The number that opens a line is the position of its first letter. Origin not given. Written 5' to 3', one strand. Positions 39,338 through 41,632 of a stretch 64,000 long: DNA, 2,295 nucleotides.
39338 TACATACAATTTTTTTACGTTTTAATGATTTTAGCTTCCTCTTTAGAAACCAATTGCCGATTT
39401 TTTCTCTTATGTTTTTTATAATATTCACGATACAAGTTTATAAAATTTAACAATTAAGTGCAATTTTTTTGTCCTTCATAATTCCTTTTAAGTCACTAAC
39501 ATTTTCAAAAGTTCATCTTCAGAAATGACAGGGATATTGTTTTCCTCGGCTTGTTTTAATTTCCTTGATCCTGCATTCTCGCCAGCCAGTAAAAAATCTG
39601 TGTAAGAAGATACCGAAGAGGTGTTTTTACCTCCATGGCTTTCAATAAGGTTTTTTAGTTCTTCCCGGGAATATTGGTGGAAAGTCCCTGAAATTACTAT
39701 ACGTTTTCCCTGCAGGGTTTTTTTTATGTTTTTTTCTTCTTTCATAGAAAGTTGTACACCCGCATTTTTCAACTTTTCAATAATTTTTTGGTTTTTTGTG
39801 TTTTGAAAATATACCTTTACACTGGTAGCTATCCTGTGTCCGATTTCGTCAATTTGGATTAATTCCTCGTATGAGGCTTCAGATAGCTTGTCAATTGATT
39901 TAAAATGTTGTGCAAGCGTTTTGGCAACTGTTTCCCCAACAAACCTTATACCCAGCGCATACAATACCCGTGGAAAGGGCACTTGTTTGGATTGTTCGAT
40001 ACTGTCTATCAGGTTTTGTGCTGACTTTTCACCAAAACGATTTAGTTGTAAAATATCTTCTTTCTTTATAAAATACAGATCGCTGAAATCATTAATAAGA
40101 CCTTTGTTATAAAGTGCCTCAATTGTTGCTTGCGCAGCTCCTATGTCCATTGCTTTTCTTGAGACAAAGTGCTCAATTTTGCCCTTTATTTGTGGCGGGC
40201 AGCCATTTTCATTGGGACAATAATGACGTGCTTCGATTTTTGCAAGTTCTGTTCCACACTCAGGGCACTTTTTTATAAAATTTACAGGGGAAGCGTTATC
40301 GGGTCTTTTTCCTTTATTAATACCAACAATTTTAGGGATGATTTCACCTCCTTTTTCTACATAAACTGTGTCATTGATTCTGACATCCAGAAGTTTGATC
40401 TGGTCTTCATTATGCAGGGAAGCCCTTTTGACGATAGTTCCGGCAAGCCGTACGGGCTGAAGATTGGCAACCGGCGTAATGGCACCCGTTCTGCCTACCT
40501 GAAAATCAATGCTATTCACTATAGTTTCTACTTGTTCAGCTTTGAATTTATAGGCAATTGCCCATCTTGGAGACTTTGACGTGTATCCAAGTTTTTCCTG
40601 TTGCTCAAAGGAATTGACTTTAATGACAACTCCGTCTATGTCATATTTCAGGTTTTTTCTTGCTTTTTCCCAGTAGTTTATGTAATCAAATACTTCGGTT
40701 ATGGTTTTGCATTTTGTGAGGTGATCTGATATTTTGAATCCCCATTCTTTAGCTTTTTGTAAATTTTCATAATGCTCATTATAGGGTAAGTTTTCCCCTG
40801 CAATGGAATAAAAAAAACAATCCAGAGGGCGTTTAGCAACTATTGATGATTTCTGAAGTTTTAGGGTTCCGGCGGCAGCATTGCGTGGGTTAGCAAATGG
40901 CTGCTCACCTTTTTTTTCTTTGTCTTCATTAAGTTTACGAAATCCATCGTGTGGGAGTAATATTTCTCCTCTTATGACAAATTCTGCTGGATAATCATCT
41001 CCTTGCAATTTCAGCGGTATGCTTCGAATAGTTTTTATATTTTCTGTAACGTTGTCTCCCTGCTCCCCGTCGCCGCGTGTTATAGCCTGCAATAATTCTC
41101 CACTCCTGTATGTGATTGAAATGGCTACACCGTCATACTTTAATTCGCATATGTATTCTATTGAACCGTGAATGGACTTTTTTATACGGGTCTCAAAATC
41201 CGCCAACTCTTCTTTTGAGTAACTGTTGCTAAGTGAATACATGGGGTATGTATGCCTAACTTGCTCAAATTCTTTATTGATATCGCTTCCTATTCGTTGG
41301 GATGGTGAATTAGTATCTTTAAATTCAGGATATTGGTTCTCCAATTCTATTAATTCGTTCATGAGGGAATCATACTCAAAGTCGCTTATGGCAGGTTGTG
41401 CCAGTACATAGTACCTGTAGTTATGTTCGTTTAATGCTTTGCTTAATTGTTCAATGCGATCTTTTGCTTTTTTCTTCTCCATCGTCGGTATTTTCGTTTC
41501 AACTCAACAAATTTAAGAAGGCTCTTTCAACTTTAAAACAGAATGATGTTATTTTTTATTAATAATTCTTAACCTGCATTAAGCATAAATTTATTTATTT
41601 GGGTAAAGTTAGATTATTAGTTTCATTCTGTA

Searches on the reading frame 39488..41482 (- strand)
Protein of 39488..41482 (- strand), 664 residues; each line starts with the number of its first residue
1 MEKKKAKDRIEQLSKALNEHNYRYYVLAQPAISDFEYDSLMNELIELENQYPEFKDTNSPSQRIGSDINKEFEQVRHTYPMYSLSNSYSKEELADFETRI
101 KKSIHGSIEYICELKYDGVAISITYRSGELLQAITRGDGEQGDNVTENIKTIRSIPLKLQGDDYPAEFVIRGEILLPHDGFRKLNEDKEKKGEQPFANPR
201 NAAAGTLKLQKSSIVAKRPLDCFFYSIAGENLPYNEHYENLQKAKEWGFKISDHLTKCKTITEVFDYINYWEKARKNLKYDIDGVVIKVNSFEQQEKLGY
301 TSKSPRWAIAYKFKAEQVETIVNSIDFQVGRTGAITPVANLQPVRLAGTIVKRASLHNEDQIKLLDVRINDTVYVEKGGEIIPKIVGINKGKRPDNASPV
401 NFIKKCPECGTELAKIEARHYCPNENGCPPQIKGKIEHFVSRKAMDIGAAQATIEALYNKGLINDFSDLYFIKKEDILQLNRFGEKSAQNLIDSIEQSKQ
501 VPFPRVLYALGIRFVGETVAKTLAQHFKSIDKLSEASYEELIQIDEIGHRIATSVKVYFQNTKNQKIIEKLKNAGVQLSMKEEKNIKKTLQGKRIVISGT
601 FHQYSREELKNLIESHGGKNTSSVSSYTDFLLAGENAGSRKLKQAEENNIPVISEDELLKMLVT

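Call 21: search_protein_families(library=pfam, proteins=[window:39488-41482:-], max_evalue=0.0001)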
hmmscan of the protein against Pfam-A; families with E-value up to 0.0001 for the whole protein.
window:39488-41482:- (664 aa): 9 families
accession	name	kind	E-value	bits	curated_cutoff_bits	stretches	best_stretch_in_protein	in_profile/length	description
PF01653.23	DNA_ligase_aden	-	1.5e-95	320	27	1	70-316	2-253/253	NAD-dependent DNA ligase adenylation domain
PF03120.22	DNA_ligase_OB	-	3.3e-33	113.8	32.9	1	319-396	1-78/79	NAD-dependent DNA ligase OB-fold domain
PF12826.13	HHH_2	-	2.1e-27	95.5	27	1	505-568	1-64/64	Helix-hairpin-helix motif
PF00533.33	BRCT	-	1.2e-17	64.4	21.3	1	588-661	4-77/78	BRCA1 C Terminus (BRCT) domain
PF14520.12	HHH_5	-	3.4e-09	37.5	27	0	510-556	5-52/57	Helix-hairpin-helix domain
PF22745.1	Nlig-Ia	-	3.3e-08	34.5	27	1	7-54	3-51/92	DNA ligase-like, N-terminal NAD+-binding domain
PF03119.21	DNA_ligase_ZBD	-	6.9e-06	26.3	25.8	1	405-429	1-26/27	NAD-dependent DNA ligase C4 zinc finger domain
PF12738.14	PTCB-BRCT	-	9.2e-06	26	22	1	599-654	6-60/63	twin BRCT domain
PF16589.12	BRCT_2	-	1.8e-05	25.4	27.3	1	590-655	3-67/86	BRCT domain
